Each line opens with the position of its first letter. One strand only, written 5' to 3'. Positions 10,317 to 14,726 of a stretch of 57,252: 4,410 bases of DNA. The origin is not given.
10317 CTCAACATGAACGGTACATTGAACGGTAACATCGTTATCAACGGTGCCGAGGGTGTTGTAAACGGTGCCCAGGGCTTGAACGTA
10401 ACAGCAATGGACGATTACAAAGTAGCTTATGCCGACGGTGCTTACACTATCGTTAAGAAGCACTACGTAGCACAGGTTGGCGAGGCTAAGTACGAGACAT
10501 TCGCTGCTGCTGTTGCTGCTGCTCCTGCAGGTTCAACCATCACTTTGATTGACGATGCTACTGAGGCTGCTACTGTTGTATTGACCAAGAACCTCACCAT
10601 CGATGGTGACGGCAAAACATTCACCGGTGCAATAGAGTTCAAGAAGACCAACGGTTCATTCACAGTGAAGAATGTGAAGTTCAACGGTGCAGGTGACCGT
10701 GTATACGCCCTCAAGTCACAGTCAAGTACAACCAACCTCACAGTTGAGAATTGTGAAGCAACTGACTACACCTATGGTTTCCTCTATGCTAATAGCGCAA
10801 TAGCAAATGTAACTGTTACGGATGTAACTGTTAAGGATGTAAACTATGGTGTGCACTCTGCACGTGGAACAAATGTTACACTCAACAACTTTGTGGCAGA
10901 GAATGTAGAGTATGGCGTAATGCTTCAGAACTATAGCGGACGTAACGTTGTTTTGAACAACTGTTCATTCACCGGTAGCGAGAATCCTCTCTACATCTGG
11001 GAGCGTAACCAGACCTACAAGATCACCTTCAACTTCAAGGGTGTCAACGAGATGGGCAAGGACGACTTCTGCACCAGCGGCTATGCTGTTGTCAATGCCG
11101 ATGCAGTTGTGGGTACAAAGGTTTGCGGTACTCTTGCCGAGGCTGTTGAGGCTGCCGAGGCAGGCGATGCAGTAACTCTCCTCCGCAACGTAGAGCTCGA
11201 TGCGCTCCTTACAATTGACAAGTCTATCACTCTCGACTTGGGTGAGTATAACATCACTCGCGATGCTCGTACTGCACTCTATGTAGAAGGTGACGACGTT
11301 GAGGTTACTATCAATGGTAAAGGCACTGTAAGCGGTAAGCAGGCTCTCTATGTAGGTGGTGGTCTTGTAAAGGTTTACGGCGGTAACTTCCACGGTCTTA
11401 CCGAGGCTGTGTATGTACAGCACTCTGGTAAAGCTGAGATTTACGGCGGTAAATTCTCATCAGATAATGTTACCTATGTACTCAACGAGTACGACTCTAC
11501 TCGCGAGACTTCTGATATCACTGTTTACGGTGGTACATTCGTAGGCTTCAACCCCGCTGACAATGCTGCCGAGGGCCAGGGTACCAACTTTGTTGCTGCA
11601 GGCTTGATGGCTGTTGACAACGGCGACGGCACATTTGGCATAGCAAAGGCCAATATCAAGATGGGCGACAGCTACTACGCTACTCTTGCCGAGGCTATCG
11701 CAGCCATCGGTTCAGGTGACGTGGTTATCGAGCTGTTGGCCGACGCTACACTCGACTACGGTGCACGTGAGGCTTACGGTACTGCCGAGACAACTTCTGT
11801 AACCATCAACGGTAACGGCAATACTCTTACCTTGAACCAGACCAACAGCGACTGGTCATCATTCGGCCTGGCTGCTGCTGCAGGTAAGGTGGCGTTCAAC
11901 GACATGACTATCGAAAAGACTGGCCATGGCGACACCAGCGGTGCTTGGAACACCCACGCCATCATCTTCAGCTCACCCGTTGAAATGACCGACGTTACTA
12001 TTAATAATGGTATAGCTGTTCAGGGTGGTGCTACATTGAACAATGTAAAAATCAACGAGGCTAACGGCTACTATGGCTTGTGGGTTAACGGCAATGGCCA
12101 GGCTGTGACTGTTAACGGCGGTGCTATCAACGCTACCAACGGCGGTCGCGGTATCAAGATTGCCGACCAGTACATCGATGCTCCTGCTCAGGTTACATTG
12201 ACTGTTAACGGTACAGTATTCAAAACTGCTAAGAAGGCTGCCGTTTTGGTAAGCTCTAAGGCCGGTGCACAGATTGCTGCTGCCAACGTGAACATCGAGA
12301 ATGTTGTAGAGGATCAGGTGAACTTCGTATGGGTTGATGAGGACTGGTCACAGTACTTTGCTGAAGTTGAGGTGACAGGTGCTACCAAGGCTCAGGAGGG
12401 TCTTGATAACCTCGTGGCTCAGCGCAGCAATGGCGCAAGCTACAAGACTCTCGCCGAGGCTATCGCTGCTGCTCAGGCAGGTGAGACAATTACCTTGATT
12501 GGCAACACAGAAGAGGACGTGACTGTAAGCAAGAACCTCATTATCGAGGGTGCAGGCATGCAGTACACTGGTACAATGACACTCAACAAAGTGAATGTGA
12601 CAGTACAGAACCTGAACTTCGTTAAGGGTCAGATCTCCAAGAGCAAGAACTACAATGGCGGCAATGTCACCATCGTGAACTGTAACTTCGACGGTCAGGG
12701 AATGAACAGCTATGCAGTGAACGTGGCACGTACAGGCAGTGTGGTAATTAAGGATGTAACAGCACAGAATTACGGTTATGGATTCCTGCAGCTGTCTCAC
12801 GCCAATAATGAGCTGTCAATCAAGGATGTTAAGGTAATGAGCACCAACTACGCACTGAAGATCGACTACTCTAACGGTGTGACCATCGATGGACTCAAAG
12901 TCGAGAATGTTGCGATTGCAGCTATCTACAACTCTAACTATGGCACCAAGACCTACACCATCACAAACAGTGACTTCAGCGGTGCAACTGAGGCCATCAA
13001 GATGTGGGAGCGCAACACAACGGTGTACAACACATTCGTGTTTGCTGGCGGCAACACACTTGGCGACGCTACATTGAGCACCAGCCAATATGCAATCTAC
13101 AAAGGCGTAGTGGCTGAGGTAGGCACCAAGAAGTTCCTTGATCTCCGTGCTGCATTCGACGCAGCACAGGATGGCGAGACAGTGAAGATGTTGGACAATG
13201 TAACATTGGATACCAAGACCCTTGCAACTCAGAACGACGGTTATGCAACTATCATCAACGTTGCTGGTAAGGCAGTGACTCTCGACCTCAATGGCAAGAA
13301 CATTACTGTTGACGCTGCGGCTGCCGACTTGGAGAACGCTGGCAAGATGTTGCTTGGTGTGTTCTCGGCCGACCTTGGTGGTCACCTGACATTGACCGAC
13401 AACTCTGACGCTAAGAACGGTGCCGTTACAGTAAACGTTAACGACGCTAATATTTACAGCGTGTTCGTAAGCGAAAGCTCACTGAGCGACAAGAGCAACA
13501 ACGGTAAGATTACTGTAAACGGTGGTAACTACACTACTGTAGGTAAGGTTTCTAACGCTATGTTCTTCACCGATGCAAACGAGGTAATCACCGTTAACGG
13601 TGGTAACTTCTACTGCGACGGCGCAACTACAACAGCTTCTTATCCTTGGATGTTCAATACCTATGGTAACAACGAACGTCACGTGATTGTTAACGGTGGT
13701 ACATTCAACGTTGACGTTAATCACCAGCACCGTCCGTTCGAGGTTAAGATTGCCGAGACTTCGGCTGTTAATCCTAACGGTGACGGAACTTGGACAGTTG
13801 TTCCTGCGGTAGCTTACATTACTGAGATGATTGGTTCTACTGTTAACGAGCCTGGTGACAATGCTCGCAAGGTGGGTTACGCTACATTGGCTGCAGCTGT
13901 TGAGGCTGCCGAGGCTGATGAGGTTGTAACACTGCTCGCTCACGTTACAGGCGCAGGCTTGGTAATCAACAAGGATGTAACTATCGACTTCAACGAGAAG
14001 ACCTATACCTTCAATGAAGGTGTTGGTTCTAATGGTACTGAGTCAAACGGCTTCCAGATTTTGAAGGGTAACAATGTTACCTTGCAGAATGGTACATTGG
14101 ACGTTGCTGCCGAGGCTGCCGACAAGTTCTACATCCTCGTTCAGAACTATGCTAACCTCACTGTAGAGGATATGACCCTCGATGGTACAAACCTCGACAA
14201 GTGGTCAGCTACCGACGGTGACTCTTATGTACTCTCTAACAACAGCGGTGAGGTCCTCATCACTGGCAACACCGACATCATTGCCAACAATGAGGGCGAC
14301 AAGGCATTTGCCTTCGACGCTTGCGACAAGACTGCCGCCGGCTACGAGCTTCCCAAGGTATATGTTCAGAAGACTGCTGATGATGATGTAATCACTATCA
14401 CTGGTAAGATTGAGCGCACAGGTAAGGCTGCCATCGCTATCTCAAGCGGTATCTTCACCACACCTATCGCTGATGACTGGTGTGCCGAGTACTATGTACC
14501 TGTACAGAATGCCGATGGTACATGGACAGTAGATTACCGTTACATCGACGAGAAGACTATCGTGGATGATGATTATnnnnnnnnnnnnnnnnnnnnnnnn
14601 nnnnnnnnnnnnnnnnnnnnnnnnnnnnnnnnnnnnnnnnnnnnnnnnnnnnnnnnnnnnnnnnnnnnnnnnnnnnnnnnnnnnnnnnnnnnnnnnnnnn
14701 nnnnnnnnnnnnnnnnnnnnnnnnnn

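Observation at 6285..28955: Tandem pair of giant (3016 aa and 4272 aa) modular beta-helix/GLUG-like T9SS cargo genes that share cassettes within and between genes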

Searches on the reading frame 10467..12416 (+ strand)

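Call 11: search_protein_families(library=pfam, proteins=[window:10467-12416:+], max_evalue=1)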
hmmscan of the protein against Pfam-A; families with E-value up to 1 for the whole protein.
window:10467-12416:+ (650 aa): 5 families
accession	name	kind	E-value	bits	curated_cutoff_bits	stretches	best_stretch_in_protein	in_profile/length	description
PF16318.11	DUF4957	-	7.2e-06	26.3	30.8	1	35-125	7-114/142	Domain of unknown function (DUF4957)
PF20585.4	Pectate_lyase_5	-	0.00015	22.4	24.3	1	421-496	22-99/126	Putative pectate lyase-like adhesive domain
PF18708.6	MapZ_C2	-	0.0029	18.3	27.6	1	507-547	28-68/94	MapZ extracellular C-terminal domain 2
PF13861.12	FLgD_tudor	-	0.073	13.7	26.9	0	436-457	25-47/58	FlgD Tudor-like domain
PF10099.14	RskA_C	-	0.16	12.7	29.4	0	7-49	31-74/135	Anti-sigma-K factor rskA, C-terminal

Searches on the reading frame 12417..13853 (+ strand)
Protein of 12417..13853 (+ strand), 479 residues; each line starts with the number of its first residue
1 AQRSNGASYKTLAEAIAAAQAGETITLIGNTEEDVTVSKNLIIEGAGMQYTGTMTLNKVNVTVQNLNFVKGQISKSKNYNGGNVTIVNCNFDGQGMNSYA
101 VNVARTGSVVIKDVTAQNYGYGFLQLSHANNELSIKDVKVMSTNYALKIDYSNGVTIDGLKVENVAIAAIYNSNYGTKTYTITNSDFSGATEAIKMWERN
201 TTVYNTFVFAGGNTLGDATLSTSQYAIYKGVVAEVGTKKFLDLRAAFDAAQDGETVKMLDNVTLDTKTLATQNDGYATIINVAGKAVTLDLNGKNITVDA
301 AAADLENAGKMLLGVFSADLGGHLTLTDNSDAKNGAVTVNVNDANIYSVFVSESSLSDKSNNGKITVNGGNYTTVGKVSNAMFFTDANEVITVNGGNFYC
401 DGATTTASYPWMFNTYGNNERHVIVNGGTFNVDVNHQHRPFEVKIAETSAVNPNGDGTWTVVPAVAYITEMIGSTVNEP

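Call 11: search_protein_families(library=pfam, proteins=[window:12417-13853:+], max_evalue=1)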
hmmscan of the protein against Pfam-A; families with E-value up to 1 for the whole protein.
window:12417-13853:+ (479 aa): 3 families
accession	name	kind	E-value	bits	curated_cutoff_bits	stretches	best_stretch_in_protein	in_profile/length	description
PF00842.27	Ala_racemase_C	-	0.059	13.4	25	0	360-393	50-83/127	Alanine racemase, C-terminal domain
PF17634.7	GP67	-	0.17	12.7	27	0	8-46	16-48/80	Gene product 67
PF24068.1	TPD1_C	-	0.22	11.9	27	1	335-413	10-86/98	Tapetum determinant 1, C-terminal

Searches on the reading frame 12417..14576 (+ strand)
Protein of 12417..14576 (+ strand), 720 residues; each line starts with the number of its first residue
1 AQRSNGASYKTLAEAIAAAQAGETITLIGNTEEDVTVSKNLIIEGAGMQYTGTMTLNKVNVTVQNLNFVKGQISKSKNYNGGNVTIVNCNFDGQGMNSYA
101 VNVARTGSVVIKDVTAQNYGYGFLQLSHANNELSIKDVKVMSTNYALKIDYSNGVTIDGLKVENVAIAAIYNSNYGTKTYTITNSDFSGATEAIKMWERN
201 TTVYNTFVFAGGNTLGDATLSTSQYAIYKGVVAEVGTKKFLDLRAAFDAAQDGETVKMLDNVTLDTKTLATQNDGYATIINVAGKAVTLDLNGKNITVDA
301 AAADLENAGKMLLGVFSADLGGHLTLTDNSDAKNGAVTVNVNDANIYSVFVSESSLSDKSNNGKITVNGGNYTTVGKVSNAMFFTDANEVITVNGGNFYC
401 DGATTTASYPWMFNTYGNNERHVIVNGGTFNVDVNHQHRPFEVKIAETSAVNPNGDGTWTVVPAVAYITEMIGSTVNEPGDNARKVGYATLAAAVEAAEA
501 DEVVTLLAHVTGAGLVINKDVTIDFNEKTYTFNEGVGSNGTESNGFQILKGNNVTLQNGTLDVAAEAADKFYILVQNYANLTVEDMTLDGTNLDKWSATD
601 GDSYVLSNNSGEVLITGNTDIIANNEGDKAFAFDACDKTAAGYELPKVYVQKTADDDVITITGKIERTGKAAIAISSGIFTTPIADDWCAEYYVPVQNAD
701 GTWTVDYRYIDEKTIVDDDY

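Call 50: find_homologous_proteins(query=window:12417-14576:+, max_evalue=0.00001)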
Query window:12417-14576:+ (720 aa): 179 proteins with E <= 0.00001 among 8000 candidates; the best 120 are listed.
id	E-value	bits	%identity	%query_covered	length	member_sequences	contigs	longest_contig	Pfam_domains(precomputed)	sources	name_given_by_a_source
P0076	8.9e-220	750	58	100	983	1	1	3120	PF13229.13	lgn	-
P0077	9.9e-219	746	59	100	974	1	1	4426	PF13229.13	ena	-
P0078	2.9e-192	659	69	68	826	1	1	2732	-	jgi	jgi:hypothetical protein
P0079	4.0e-137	477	55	68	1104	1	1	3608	-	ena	-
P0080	1.5e-125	438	38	73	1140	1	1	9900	PF13229.13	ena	-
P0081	2.9e-106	375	52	32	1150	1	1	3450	PF13229.13,PF12708.13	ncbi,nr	ncbi:MAG: right-handed parallel beta-helix repeat-containing protein, partial [Oscillospiraceae bact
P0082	1.2e-100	356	34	73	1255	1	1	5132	-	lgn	-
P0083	1.6e-99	352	64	40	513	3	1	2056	-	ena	-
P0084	3.8e-99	351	31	73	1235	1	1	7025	PF13229.13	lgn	-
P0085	4.1e-98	348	34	42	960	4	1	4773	-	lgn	-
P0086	3.3e-95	338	35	34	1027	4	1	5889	-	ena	-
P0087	9.6e-93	330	42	66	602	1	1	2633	-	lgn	-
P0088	1.8e-87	313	35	69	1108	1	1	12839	-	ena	-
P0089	9.9e-87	310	39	36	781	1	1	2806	PF13229.13,PF12708.13,PF05048.20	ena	-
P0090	2.1e-79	286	41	64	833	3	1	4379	PF16318.12,PF13229.13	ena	-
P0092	2.1e-75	273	37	79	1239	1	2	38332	PF13229.13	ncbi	-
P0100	5.3e-49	185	35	42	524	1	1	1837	PF13229.13,PF05048.20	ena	-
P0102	1.2e-48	184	35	60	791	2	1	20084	PF13229.13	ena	-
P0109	7.6e-40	155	34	58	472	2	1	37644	PF13229.13,PF00404.25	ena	-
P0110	9.3e-40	155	56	23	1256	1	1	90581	PF18962.8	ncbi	-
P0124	1.5e-32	131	32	64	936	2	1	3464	PF13229.13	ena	-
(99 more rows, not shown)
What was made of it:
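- On Right-handed parallel beta-helix (pectin lyase fold; PF13229): Many homologues carry PF13229 (call 50).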

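Call 62: predict_structure(alignment_id=A2)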
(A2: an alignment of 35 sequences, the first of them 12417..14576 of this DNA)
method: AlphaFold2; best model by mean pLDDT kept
length: 720 residues; sequences in the alignment: 35
mean_pLDDT: 92.3   pTM: 0.80
mean pLDDT of the five models: 92.3, 92.1, 92.1, 91.5, 90.8
residues with pLDDT >= 90: 559; 70-90: 134; 50-70: 25; < 50: 2
segments of 3 or more residues with pLDDT < 50: none
pLDDT, mean of each block of 10 residues (from residue 1): 94 97 97 97 97 95 98 88 96 96 94 98 94 97 97 93 96 94 95 93 92 85 91 89 91 97 91 87 97 98 88 95 98 97 96 89 97 97 95 98 93 87 97 92 95 97 97 71 91 94 95 96 98 84 89 97 90 94 97 70 92 96 84 88 91 88 92 95 94 94 87 53
secondary structure, 60 per line:
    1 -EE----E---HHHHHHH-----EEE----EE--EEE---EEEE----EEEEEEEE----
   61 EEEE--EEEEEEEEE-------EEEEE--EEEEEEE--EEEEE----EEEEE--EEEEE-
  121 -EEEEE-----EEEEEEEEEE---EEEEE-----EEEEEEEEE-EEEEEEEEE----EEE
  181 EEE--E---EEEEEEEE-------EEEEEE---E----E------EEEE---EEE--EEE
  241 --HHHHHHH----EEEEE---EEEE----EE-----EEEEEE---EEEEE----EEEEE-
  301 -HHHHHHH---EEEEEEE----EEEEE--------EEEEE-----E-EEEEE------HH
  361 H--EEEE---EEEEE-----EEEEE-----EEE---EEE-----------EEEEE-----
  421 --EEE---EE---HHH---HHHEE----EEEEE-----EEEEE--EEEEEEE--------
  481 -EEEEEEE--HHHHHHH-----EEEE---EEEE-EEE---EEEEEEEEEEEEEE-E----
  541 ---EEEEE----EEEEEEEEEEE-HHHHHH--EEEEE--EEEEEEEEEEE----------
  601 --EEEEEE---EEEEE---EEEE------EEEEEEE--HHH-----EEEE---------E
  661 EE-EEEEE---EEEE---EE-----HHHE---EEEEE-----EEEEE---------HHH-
elements in order (helices of 4 or more, strands of 3 or more residues): H12-18 E24-26 E35-37 E41-44 E49-56 E61-64 E67-75 E83-87 E90-96 E99-103 E108-112 E115-119 E122-126 E132-141 E145-149 E155-163 E165-173 E178-183 E190-197 E205-210 E226-229 E233-235 E238-240 H243-249 E254-258 E262-265 E277-282 E286-290 E295-299 H302-308 E312-318 E323-327 E336-340 E348-352 E364-367 E371-375 E381-385 E391-393 E397-399 E411-415 E423-425 E449-453 E459-463 E466-472 E482-488 H491-497 E503-506 E510-513 E515-517 E521-534 E544-548 E553-563 H565-570 E573-577 E580-590 E603-608 E612-616 E620-623 E630-636 E647-650 E660-662 E664-668 E672-675 E693-697 E703-707
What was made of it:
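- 6285..15335 (+): Gene 1 (3016 aa). Order of parts: signal peptide (aa 1-20); lectin-like N-terminal head (aa ~21-554); about 9-10 capped beta-helix modules (aa 555-2764); pre-CTD domain; linker; short CTD. AF2 of aa 2045-2764 gives pLDDT 92.3 (call 62).
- On Right-handed parallel beta-helix (pectin lyase fold; PF13229): The AF2 model has pLDDT 92.3 (call 62).
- AF2 of three modules gives pLDDT 92.3 and pTM 0.80, with one cap helix per module (call 62).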

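Call 64: fold_search(model_id=the predicted structure, library=pdb)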
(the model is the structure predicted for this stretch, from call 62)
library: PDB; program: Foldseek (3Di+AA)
matches with E <= 10: 355; with E <= 0.001: 0
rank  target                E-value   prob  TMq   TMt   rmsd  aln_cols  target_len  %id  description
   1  5gkd_A                1.3e-03  0.54  0.14  0.14  30.1       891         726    9  Structure of PL6 family alginate lyase AlyGC (released 2017-02-08)
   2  5m5z_A                1.6e-03  0.96  0.22  0.21  32.8       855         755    8  Chaetomium thermophilum beta-1-3-glucanase (released 2017-05-17)
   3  2iou_G                5.4e-03  0.51  0.14  0.18  24.9       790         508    9  Major Tropism Determinant P1 (Mtd-P1) Variant Complexed with Bordetella brochiseptica Virulence Factor Pertactin extra (released 2007-10-23)
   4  7koh_A                5.6e-03  0.41  0.15  0.18  18.9       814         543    9  Crystal structure of antigen 43 from Escherichia coli EDL933 (released 2022-03-09)
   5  7koh_B                1.2e-02  0.30  0.14  0.17  19.9       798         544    9  Crystal structure of antigen 43 from Escherichia coli EDL933 (released 2022-03-09)
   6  4rm6                  1.4e-02  0.25  0.15  0.14  20.8       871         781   11  Crystal structure of Hemopexin Binding Protein (released 2016-05-18)
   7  4rt6_A                1.4e-02  0.23  0.15  0.14  20.2       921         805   11  Structure of a complex between hemopexin and hemopexin binding protein (released 2016-05-18)
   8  7koh_D                1.5e-02  0.30  0.14  0.17  22.2       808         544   12  Crystal structure of antigen 43 from Escherichia coli EDL933 (released 2022-03-09)
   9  1ee6                  1.6e-02  1.00  0.16  0.51   9.0       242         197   14  CRYSTAL STRUCTURE OF PECTATE LYASE FROM BACILLUS SP. STRAIN KSM-P15. (released 2001-01-31)
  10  3suc                  1.6e-02  0.91  0.21  0.20  15.2       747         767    8  Crystal structure of the pre-mature bacteriophage phi29 gene product 12 (released 2011-08-03)
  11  7dmk_D                1.6e-02  0.47  0.16  0.16  32.7       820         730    9  PL6 alginate lyase BcAlyPL6 (released 2021-10-06)
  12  7dmk_C                1.8e-02  0.51  0.17  0.16  32.4       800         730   10  PL6 alginate lyase BcAlyPL6 (released 2021-10-06)
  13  1qrb                  2.5e-02  0.25  0.14  0.17  15.8       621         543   12  PLASTICITY AND STERIC STRAIN IN A PARALLEL BETA-HELIX: RATIONAL MUTATIONS IN P22 TAILSPIKE PROTEIN (released 2000-04-12)
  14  4xle_A                2.8e-02  0.21  0.13  0.14  16.9       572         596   11  Tailspike protein double mutant D339N/E372A of E. coli bacteriophage HK620 in complex with hexasaccharide (released 2016-01-20)
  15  1clw                  3.1e-02  0.21  0.14  0.16  16.4       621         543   11  TAILSPIKE PROTEIN FROM PHAGE P22, V331A MUTANT (released 1999-11-05)
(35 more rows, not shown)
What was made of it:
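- On Right-handed parallel beta-helix (pectin lyase fold; PF13229): All top Foldseek PDB hits are beta-helix proteins, and PL3 lyases match one module with prob 0.97-1.00 and TM 0.45-0.51 (call 64).
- Closest known: Beta-helix adhesins of other secretion systems. Same: They are among the top fold matches (call 64).
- PL3 pectate lyases 1EE6 and 3T9G give prob 1.00 and 0.97 and TM 0.51 and 0.45 over one module (call 64). The best single-module fold matches are PL3 pectate lyases (call 64). Sequence identity to PL3 is 9-14% (call 64).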

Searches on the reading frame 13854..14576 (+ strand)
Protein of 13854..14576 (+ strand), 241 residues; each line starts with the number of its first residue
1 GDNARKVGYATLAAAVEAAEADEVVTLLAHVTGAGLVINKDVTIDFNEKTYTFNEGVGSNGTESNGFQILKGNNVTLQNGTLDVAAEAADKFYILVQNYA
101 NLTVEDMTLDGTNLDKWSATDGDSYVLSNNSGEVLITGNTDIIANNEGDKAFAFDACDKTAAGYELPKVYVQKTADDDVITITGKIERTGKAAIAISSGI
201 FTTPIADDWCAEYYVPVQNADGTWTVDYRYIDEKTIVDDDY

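Call 11: search_protein_families(library=pfam, proteins=[window:13854-14576:+], max_evalue=1)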
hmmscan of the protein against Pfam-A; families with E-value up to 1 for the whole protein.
window:13854-14576:+ (241 aa): 2 families
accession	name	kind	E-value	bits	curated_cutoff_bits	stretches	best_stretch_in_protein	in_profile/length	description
PF00544.25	Pectate_lyase_4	-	0.0023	18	24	1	52-123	37-111/211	Pectate lyase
PF12971.12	NAGLU_N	-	0.09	13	28.3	1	117-141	24-48/82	Alpha-N-acetylglucosaminidase (NAGLU) N-terminal domain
